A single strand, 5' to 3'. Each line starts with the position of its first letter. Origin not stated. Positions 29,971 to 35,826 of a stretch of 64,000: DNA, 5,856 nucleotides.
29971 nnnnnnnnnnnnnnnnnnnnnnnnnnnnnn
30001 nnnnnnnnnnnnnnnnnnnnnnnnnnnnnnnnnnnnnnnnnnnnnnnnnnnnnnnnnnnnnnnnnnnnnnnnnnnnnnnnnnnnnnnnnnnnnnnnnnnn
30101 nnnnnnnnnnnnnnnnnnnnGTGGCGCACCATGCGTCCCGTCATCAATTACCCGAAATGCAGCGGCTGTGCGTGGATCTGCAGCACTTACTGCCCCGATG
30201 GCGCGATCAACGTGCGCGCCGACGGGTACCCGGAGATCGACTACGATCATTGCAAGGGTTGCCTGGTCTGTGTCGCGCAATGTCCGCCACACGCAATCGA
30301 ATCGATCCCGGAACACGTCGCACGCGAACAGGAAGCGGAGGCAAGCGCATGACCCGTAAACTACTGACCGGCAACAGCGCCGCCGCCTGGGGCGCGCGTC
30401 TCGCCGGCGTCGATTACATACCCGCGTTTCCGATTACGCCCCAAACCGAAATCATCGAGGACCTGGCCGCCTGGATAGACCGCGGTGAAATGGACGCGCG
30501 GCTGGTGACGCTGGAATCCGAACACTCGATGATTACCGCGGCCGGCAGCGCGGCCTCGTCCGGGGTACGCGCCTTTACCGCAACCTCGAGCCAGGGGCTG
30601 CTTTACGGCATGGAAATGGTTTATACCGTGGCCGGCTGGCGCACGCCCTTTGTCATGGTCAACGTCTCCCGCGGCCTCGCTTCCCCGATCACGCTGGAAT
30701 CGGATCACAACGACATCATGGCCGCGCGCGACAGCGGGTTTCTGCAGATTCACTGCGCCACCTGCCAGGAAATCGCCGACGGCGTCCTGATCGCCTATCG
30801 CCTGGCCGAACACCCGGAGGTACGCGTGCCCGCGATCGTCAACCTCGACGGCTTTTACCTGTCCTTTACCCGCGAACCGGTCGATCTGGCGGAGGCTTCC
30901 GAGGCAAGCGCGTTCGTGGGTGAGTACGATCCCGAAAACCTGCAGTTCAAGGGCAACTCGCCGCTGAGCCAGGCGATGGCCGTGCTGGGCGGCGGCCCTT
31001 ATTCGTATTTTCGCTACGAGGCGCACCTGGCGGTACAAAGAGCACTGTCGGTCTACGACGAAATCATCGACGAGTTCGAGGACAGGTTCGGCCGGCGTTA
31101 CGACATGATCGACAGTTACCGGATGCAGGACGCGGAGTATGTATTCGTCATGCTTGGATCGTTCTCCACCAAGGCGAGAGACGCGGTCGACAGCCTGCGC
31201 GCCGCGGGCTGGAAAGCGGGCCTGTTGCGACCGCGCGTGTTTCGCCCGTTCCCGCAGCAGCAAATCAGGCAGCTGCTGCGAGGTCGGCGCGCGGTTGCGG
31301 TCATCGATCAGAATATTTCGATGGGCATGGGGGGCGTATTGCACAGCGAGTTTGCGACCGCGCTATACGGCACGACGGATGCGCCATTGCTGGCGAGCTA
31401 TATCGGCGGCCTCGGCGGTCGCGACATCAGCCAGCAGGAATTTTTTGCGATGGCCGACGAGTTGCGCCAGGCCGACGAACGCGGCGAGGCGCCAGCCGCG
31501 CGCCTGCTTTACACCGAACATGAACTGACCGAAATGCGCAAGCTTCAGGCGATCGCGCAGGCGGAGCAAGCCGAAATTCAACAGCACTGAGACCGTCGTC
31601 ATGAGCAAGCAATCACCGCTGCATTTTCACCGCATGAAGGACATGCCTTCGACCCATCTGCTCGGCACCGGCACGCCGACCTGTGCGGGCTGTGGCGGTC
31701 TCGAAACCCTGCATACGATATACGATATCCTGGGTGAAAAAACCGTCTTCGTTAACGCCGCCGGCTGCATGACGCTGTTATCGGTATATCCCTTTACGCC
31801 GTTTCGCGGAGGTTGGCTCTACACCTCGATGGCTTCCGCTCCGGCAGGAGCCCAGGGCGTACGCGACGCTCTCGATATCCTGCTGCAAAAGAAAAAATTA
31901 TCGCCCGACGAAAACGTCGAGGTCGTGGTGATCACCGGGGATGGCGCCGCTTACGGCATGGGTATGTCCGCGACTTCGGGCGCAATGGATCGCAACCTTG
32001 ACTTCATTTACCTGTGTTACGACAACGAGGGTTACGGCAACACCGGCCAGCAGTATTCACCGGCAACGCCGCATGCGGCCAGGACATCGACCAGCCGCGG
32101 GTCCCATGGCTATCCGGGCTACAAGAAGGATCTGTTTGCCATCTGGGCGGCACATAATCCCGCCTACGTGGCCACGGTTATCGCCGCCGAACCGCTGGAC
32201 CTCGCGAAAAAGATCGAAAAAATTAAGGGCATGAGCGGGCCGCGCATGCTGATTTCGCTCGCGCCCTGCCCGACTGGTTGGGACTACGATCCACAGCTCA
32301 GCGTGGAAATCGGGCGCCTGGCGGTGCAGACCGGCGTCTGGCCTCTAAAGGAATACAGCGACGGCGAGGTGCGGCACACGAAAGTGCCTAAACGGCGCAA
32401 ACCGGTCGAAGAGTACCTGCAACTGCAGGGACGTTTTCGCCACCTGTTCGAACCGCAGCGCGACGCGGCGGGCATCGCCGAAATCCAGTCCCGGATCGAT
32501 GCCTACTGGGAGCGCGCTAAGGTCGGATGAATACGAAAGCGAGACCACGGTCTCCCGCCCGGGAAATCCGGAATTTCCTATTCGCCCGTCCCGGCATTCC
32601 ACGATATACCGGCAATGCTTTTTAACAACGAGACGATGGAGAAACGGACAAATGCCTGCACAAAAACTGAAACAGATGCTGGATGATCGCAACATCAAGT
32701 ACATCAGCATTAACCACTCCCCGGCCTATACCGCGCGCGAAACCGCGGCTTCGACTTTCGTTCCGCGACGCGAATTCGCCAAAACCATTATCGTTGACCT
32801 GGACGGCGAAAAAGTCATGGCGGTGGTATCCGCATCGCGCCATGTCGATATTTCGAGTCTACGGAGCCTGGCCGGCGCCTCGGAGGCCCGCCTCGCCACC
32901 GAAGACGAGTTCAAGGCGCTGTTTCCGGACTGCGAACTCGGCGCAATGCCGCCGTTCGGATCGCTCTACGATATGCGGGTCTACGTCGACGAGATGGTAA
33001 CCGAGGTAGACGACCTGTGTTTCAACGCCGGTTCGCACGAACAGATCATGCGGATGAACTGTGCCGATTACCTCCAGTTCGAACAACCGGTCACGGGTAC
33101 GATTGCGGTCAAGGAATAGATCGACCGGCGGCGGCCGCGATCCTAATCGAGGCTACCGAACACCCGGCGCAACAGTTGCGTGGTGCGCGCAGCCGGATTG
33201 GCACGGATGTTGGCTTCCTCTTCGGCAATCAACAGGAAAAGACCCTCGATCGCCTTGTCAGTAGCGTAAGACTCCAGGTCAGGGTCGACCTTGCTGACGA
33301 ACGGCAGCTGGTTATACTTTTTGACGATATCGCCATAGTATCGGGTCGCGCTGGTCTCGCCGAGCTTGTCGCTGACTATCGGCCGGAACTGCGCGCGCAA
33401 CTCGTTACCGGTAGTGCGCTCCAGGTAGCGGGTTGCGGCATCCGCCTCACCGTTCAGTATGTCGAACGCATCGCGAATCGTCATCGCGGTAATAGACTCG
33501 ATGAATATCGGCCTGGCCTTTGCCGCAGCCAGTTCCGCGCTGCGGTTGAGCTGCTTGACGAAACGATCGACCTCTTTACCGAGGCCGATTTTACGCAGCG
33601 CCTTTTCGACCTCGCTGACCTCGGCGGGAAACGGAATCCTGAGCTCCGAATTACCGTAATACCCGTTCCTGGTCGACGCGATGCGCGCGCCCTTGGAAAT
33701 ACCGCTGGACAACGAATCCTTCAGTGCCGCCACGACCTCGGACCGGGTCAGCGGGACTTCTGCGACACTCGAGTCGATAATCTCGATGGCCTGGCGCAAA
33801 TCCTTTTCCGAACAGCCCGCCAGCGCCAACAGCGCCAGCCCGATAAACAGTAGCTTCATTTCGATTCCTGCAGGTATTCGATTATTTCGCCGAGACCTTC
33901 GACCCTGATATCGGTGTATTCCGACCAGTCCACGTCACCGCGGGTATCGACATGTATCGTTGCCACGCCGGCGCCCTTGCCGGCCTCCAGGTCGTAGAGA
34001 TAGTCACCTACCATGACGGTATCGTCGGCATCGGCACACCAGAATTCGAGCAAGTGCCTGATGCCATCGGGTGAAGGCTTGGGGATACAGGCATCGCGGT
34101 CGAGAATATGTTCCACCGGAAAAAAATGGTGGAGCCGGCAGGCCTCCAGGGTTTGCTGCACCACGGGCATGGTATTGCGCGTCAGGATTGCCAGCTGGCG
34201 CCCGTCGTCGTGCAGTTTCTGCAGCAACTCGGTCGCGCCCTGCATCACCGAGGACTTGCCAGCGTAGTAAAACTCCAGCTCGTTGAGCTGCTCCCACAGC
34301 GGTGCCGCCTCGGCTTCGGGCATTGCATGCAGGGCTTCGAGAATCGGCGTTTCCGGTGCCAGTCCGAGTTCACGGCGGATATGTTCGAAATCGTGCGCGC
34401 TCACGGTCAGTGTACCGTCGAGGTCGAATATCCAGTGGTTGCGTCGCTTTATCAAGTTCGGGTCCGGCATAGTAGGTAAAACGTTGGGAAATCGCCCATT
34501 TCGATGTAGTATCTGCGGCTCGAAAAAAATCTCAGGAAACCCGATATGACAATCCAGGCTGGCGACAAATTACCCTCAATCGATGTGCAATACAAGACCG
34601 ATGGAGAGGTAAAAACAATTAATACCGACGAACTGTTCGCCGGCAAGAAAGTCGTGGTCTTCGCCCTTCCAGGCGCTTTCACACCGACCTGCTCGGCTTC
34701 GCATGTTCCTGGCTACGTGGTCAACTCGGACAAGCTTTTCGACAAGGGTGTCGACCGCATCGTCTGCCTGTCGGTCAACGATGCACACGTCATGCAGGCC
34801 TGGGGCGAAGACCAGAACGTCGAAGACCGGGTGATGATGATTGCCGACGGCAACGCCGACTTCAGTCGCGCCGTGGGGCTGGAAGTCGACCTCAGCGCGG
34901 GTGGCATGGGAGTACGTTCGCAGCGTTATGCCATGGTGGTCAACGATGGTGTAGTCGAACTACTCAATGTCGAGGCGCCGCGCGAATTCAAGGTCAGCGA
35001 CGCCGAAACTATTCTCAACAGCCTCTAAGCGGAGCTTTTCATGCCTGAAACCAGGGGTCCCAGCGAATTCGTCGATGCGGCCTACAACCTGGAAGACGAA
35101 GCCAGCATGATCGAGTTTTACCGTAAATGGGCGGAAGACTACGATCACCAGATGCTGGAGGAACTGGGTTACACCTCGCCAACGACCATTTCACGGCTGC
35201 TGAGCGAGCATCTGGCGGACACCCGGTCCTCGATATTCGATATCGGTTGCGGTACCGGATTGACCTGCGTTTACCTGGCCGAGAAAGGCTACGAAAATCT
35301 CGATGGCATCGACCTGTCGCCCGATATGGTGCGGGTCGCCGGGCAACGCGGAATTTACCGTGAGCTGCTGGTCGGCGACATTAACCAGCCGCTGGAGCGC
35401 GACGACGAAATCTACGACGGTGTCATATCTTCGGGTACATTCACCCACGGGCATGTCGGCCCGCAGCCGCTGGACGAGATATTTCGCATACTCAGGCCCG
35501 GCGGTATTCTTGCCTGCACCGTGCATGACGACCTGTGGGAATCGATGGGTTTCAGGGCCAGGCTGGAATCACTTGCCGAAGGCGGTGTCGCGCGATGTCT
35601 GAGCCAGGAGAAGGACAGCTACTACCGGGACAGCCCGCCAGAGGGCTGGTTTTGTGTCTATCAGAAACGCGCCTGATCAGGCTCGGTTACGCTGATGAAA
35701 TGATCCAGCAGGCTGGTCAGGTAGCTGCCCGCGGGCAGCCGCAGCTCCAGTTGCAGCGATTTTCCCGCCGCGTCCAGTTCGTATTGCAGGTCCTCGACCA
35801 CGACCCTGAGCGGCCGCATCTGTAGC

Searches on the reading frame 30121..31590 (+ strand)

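Call 76: search_protein_families(library=pfam, proteins=[window:30121-31590:+], max_evalue=0.00001)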
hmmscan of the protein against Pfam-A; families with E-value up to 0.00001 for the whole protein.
window:30121-31590:+ (489 aa): 3 families
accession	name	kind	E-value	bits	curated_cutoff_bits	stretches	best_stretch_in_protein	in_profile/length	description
PF01855.24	POR_N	-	8.6e-53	179.9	27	1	91-283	2-198/231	Pyruvate flavodoxin/ferredoxin oxidoreductase, thiamine diP-bdg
PF17147.9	PFOR_II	-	5.8e-29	100.9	27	1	338-440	1-101/102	Pyruvate:ferredoxin oxidoreductase core domain II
PF02780.25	Transketolase_C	-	4.9e-06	26.9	25.9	0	340-428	12-101/124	Transketolase, C-terminal domain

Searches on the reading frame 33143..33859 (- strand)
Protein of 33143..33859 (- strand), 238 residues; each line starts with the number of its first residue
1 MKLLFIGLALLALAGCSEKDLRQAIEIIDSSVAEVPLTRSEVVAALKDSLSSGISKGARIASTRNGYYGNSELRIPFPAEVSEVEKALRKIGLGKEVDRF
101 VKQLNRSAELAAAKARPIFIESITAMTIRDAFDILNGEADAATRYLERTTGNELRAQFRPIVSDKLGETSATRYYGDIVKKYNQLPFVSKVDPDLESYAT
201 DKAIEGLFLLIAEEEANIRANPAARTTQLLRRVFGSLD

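Call 76: search_protein_families(library=pfam, proteins=[window:33143-33859:-], max_evalue=0.00001)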
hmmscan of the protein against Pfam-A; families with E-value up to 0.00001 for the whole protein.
window:33143-33859:- (238 aa): 1 family
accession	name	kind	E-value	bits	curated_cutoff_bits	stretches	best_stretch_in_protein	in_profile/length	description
PF13852.11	DUF4197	-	2.7e-71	239.8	24.9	1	37-235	2-199/199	Protein of unknown function (DUF4197)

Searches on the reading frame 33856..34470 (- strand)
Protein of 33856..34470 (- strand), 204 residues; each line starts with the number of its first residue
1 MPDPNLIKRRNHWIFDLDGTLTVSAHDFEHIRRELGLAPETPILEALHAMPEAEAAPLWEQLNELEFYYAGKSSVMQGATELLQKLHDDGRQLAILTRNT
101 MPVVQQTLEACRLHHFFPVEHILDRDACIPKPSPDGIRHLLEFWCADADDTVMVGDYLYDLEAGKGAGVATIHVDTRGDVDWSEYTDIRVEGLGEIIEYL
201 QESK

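Call 76: search_protein_families(library=pfam, proteins=[window:33856-34470:-], max_evalue=0.00001)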
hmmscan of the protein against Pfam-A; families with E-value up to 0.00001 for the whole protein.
window:33856-34470:- (204 aa): 4 families
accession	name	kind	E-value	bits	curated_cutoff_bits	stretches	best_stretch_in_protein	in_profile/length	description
PF13419.12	HAD_2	-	7.1e-20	72.3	23.8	1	56-174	63-178/178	Haloacid dehalogenase-like hydrolase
PF00702.32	Hydrolase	-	2.8e-18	67.5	26.4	1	14-168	5-191/191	haloacid dehalogenase-like hydrolase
PF12710.13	HAD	-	6.7e-07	30.3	27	1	14-163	2-187/189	haloacid dehalogenase-like hydrolase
PF13242.12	Hydrolase_like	-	3.9e-06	27.1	22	1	130-176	3-50/75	HAD-hyrolase-like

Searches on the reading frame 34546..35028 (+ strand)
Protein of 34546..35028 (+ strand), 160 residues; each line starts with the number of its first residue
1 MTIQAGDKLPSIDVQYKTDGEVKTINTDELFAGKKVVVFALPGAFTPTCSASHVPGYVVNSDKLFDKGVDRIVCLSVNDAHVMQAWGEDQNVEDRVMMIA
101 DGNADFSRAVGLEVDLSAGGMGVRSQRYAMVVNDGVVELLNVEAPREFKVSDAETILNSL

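Call 7: search_protein_families(library=pfam, proteins=[window:34546-35028:+], max_evalue=0.001)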
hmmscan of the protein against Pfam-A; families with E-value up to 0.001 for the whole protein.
window:34546-35028:+ (160 aa): 2 families
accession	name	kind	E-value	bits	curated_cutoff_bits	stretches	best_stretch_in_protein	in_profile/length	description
PF08534.16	Redoxin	-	5.2e-35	120.9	26.6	1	4-157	1-148/148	Redoxin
PF00578.27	AhpC-TSA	-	1e-10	42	26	1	6-137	2-121/124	AhpC/TSA family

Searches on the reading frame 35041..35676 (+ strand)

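Call 7: search_protein_families(library=pfam, proteins=[window:35041-35676:+], max_evalue=0.001)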
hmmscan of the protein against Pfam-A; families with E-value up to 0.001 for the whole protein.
window:35041-35676:+ (211 aa): 8 families
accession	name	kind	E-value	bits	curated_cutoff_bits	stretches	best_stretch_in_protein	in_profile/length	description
PF08241.18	Methyltransf_11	-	4.1e-17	63.1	21.2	1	67-159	2-95/95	Methyltransferase domain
PF13649.12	Methyltransf_25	-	6.7e-16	59.2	27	1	65-155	1-97/97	Methyltransferase domain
PF13489.12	Methyltransf_23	-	3.2e-13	50.2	27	1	48-172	11-131/164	Methyltransferase domain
PF13847.12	Methyltransf_31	-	4.4e-13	49.6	27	1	64-163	6-113/145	Methyltransferase domain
PF08242.18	Methyltransf_12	-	1.7e-10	41.9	30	1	67-157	2-98/98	Methyltransferase domain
PF07021.18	MetW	-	8.5e-06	26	21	1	60-152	12-103/193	Methionine biosynthesis protein MetW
PF01209.24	Ubie_methyltran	-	3.3e-05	23.8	20.1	1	58-159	43-151/233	ubiE/COQ5 methyltransferase family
PF05175.20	MTS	-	0.00056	20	23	1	51-101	20-72/170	Methyltransferase small domain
